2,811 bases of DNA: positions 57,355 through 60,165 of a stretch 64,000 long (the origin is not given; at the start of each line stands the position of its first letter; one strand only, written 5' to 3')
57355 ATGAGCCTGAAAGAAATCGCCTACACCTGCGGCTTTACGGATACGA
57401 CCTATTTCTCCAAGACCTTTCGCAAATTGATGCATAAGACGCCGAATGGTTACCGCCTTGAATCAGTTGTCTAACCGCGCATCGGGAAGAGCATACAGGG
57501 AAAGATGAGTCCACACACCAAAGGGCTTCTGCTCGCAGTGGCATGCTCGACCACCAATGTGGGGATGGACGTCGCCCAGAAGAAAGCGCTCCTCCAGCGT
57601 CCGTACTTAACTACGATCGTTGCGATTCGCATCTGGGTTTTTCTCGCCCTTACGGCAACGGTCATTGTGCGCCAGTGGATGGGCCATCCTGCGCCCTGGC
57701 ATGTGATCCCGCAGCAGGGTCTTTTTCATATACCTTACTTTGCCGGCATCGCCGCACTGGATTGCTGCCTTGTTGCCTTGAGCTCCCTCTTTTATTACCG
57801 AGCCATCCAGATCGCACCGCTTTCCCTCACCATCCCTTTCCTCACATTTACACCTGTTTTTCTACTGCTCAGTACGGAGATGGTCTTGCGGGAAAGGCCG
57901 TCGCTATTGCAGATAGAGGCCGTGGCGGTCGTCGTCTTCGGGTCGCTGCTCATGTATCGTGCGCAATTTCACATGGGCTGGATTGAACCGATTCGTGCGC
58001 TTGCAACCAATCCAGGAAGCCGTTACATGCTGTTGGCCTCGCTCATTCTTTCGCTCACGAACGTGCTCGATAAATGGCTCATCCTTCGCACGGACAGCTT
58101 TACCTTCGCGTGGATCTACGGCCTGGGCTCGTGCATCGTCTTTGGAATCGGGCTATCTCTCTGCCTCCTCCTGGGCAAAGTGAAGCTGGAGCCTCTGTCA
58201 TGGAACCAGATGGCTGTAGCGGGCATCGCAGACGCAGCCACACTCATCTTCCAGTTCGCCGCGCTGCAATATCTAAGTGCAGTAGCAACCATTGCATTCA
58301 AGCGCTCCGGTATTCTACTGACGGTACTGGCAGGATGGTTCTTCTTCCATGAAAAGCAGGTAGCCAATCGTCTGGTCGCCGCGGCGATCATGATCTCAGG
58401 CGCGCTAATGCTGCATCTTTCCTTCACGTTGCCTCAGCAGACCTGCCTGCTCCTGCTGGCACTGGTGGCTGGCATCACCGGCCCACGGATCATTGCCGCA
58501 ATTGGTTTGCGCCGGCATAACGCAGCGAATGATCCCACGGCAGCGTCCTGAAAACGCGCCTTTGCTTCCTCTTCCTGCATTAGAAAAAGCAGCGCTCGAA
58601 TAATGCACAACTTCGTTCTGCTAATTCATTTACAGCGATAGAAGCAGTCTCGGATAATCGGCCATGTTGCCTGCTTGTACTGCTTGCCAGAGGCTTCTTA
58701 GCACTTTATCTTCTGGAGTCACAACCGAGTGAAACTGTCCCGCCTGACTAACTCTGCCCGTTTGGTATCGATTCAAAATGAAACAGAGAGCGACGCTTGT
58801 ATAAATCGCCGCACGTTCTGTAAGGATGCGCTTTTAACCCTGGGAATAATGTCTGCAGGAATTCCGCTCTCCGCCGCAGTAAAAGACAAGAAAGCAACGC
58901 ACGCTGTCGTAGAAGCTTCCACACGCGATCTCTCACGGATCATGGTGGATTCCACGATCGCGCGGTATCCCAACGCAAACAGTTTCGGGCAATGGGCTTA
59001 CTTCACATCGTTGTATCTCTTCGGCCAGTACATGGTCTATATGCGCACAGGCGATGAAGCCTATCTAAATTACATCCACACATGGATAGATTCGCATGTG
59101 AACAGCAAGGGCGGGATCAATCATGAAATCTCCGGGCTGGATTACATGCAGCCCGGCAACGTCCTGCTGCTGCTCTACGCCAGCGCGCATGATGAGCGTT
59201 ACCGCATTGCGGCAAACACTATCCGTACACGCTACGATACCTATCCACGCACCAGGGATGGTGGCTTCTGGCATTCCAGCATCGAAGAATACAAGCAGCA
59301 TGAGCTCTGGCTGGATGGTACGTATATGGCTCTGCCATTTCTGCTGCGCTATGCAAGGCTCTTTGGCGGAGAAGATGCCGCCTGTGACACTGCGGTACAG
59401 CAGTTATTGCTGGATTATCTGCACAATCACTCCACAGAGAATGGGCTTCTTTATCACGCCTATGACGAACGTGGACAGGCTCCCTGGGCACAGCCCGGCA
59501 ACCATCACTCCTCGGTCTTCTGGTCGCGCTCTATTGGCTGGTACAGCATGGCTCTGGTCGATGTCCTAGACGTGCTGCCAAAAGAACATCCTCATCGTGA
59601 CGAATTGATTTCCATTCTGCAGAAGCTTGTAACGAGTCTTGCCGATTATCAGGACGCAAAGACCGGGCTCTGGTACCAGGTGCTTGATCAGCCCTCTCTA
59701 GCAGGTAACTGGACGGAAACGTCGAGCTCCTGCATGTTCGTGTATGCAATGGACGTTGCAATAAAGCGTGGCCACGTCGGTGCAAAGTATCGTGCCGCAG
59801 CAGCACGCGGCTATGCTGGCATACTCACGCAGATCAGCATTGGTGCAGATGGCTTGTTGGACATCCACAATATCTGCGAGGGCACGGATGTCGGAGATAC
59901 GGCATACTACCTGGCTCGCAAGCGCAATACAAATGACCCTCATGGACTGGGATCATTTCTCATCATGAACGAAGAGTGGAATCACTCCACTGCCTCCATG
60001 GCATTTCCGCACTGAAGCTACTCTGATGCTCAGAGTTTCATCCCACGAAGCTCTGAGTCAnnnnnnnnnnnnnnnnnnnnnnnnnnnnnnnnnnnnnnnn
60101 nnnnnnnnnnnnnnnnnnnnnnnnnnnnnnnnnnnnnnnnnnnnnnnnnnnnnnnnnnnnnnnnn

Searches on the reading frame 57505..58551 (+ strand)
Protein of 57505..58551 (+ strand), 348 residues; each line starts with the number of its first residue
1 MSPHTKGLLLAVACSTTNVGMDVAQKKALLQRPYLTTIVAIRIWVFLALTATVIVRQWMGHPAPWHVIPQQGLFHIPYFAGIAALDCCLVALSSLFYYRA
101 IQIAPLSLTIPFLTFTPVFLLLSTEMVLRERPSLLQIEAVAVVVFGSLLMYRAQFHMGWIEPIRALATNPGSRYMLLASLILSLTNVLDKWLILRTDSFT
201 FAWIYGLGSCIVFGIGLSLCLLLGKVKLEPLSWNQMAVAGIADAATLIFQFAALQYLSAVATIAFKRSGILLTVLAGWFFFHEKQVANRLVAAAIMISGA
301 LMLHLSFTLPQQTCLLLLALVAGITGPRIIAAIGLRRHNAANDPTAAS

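Call 13: search_protein_families(library=pfam, proteins=[window:57505-58551:+], max_evalue=0.001)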
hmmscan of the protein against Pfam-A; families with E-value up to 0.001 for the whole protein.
window:57505-58551:+ (348 aa): 2 families
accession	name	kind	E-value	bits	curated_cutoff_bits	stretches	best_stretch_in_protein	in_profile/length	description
PF00892.27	EamA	-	2.7e-15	57.3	28.2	2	174-303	6-133/135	EamA-like transporter family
PF06027.18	SLC35F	-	0.00066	19.7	21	0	114-302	107-296/299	Solute carrier family 35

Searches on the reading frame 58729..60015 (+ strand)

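Call 13: search_protein_families(library=pfam, proteins=[window:58729-60015:+], max_evalue=0.001)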
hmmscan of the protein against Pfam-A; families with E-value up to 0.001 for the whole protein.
window:58729-60015:+ (428 aa): 1 family
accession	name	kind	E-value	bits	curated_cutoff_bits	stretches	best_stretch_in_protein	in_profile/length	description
PF07470.19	Glyco_hydro_88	-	1.4e-93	314.2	26.6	1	71-415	9-346/352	Glycosyl Hydrolase Family 88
